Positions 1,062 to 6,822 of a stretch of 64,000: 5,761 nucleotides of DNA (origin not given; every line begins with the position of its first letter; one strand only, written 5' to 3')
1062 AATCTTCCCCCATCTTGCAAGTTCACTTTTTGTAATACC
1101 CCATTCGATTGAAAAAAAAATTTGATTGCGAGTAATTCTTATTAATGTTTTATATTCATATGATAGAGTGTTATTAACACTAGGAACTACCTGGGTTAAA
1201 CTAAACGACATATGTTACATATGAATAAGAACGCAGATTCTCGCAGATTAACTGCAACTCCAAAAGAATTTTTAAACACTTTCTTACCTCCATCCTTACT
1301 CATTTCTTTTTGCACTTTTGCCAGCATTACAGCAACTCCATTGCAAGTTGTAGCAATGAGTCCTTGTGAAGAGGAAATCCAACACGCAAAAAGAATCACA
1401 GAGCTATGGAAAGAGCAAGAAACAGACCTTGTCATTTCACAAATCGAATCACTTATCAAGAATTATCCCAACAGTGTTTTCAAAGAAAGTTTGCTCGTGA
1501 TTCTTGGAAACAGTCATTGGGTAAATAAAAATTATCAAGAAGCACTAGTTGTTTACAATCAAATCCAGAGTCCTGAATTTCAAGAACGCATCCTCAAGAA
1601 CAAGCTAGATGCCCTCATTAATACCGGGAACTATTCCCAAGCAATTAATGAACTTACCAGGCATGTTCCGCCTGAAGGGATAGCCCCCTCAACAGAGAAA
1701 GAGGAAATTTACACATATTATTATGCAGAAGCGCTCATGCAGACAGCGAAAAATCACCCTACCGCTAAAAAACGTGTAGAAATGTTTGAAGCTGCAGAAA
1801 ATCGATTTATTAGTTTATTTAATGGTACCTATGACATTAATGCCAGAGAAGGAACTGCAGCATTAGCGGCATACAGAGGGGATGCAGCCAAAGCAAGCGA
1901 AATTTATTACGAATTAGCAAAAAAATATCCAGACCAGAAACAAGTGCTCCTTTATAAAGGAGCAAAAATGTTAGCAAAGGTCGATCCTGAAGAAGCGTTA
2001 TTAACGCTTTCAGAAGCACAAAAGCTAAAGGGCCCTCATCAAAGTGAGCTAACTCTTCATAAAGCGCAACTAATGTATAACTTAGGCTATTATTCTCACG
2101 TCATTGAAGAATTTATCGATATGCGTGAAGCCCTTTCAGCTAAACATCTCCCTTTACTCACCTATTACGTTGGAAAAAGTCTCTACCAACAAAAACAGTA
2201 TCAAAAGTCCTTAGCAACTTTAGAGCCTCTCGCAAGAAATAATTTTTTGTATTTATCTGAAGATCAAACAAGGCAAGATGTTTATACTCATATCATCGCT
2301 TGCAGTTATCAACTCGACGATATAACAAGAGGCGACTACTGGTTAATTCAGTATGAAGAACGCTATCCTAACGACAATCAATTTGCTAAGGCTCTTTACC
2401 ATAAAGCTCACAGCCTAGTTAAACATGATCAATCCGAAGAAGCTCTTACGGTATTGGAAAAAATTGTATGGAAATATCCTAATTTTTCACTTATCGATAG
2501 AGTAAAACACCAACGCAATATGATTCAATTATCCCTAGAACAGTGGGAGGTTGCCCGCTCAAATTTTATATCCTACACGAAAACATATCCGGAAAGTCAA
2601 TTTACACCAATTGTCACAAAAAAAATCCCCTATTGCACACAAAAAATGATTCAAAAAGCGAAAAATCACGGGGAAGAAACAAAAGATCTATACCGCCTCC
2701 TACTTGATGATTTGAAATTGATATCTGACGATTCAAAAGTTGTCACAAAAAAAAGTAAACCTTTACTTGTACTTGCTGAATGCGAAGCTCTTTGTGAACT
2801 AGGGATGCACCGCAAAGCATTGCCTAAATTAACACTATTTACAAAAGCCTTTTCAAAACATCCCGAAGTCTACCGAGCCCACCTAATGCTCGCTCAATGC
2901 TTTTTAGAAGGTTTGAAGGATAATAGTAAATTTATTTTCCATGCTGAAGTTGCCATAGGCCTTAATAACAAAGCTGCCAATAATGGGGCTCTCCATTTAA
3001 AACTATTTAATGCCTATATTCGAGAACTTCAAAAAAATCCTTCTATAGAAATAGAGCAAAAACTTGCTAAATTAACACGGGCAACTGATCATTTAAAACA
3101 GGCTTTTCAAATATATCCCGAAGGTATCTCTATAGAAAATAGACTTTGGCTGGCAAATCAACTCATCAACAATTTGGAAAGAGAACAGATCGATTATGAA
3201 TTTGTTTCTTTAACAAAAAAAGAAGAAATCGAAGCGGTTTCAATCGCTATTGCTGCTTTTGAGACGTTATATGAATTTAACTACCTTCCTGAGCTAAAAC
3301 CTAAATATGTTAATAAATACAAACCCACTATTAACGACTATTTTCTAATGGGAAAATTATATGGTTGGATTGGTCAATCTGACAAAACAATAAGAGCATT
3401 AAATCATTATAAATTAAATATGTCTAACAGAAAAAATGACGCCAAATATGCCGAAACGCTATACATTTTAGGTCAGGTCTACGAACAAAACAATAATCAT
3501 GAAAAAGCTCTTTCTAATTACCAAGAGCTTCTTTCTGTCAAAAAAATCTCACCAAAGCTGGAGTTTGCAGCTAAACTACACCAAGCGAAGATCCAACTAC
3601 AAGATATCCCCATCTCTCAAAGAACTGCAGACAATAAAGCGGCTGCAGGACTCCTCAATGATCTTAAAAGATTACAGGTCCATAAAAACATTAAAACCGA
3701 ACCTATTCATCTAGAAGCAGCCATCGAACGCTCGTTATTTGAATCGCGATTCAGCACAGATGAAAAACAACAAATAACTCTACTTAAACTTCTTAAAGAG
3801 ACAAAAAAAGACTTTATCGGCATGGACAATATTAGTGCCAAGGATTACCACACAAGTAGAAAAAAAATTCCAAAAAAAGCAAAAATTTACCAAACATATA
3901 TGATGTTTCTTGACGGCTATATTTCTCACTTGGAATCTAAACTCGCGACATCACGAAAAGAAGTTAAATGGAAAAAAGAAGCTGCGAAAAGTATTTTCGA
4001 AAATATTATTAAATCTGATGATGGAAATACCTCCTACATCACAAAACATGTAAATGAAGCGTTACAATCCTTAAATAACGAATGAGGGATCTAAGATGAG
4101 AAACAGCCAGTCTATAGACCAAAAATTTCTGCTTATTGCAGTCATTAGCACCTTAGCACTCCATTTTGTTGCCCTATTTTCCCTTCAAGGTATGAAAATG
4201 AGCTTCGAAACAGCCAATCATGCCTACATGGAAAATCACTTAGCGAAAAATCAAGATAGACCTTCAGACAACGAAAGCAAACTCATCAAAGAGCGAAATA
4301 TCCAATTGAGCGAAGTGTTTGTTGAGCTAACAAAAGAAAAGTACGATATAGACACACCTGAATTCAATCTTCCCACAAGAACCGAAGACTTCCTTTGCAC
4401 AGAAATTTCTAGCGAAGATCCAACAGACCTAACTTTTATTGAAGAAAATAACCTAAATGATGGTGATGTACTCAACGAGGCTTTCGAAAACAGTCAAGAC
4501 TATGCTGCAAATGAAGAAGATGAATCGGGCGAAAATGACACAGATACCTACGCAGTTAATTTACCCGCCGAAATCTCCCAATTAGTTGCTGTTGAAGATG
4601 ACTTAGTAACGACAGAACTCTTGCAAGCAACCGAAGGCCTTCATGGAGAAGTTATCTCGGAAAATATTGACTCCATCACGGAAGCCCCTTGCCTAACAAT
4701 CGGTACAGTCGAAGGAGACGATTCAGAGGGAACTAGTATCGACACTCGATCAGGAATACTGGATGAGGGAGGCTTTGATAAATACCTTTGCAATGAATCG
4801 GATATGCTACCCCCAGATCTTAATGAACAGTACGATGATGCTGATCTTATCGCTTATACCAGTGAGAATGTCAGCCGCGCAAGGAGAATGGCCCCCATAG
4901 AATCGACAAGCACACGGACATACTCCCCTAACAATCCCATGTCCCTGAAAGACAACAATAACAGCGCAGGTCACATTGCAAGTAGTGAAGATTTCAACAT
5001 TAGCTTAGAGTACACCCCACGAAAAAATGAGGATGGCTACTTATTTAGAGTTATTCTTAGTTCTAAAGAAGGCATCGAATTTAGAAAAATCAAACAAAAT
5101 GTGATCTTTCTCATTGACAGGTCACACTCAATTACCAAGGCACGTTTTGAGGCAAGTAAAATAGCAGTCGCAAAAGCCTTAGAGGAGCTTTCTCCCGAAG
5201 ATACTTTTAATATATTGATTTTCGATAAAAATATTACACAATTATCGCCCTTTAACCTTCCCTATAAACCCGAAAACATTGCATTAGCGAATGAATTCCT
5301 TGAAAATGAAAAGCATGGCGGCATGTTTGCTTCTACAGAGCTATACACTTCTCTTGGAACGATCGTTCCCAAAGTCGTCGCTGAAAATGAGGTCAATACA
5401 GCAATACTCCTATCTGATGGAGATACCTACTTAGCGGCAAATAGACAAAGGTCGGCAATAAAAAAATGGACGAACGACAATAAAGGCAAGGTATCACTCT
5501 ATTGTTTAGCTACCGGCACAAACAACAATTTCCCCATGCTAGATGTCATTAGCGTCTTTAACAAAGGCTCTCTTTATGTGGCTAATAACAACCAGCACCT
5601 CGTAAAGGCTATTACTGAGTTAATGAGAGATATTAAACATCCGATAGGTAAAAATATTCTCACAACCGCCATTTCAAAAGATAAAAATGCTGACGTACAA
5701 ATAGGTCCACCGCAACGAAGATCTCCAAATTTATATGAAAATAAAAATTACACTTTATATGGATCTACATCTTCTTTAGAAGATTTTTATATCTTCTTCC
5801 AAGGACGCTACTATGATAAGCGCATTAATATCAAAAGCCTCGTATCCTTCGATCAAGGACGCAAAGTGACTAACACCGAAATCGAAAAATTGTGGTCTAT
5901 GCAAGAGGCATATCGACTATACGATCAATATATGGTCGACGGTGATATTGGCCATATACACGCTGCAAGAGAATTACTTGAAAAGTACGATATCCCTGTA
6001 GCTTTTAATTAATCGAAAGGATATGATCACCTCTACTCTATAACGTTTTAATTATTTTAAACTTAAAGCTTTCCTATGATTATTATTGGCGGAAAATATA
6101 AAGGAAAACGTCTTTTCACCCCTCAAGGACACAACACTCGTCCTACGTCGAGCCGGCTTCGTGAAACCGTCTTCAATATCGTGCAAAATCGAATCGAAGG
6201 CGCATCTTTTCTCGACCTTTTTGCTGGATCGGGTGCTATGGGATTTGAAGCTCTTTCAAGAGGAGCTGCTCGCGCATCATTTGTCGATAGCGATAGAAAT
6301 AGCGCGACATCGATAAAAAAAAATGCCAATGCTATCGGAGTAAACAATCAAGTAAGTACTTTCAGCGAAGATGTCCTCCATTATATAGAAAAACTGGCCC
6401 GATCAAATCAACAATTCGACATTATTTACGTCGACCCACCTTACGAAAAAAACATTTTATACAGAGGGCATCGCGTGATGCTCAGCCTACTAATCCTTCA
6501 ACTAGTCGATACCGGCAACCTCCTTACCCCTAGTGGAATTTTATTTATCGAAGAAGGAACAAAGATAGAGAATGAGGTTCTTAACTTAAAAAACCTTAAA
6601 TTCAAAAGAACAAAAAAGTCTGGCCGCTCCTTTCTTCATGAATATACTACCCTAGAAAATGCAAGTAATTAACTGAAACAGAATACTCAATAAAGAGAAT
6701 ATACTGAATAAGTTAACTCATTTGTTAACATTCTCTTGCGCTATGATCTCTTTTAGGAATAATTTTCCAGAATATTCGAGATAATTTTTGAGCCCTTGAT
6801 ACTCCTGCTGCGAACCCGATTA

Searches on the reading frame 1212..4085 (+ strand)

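Call 40: search_protein_families(library=pfam, proteins=[window:1212-4085:+], max_evalue=0.0001)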
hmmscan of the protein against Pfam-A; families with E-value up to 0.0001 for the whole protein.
window:1212-4085:+ (957 aa): 8 families
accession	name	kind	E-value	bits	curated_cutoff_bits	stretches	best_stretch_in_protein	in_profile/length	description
PF13174.12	TPR_6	-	1.3e-14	54.2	26.3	0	394-424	2-32/33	Tetratricopeptide repeat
PF13428.12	TPR_14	-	8.3e-14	51.2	23.5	0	215-249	7-41/44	Tetratricopeptide repeat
PF13432.12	TPR_16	-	5.4e-11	43.2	32.7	0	743-774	27-58/65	Tetratricopeptide repeat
PF14559.12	TPR_19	-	1.5e-10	41.7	25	0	106-150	5-50/68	Tetratricopeptide repeat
PF07719.23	TPR_2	-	1.6e-09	37.6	27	0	747-775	1-29/34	Tetratricopeptide repeat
PF00515.34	TPR_1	-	1.2e-08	34.8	27.8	0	747-774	1-28/34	Tetratricopeptide repeat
PF13424.12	TPR_12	-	5.5e-07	30.1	30.1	0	741-777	39-75/77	Tetratricopeptide repeat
PF12895.13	ANAPC3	-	1.4e-05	25.7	27.2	0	349-417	18-81/82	Anaphase-promoting complex, cyclosome, subunit 3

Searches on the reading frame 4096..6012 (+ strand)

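Call 40: search_protein_families(library=pfam, proteins=[window:4096-6012:+], max_evalue=0.0001)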
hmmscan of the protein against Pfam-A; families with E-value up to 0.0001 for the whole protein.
window:4096-6012:+ (638 aa): 3 families
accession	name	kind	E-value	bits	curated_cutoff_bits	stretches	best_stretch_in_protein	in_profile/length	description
PF00092.34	VWA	-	2.9e-06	28.1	23.8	1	335-486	1-151/174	von Willebrand factor type A domain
PF13768.12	VWA_3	-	5.1e-06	27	27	1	334-491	1-151/155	von Willebrand factor type A domain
PF13519.12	VWA_2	-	2.4e-05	25.3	27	1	336-409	1-75/107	von Willebrand factor type A domain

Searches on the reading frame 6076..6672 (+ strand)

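Call 40: search_protein_families(library=pfam, proteins=[window:6076-6672:+], max_evalue=0.0001)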
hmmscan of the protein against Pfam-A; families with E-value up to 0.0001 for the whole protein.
window:6076-6672:+ (198 aa): 6 families
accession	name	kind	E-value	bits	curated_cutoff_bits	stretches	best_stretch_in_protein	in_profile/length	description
PF03602.21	Cons_hypoth95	-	5.5e-51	173.3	24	1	1-190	1-181/182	Conserved hypothetical protein 95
PF05175.20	MTS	-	2e-06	28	23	1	41-158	31-138/170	Methyltransferase small domain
PF10672.15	Methyltrans_SAM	-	5.5e-06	26.3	27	1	35-151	117-236/286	S-adenosylmethionine-dependent methyltransferase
PF09445.16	Methyltransf_15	-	8.2e-06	25.9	22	1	45-123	4-81/165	RNA cap guanine-N2 methyltransferase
PF02086.21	MethyltransfD12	-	2.2e-05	24.8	22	0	99-125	161-187/253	D12 class N6 adenine-specific DNA methyltransferase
PF06325.19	PrmA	-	8.6e-05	22.6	22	1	41-156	161-262/296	Ribosomal protein L11 methyltransferase (PrmA)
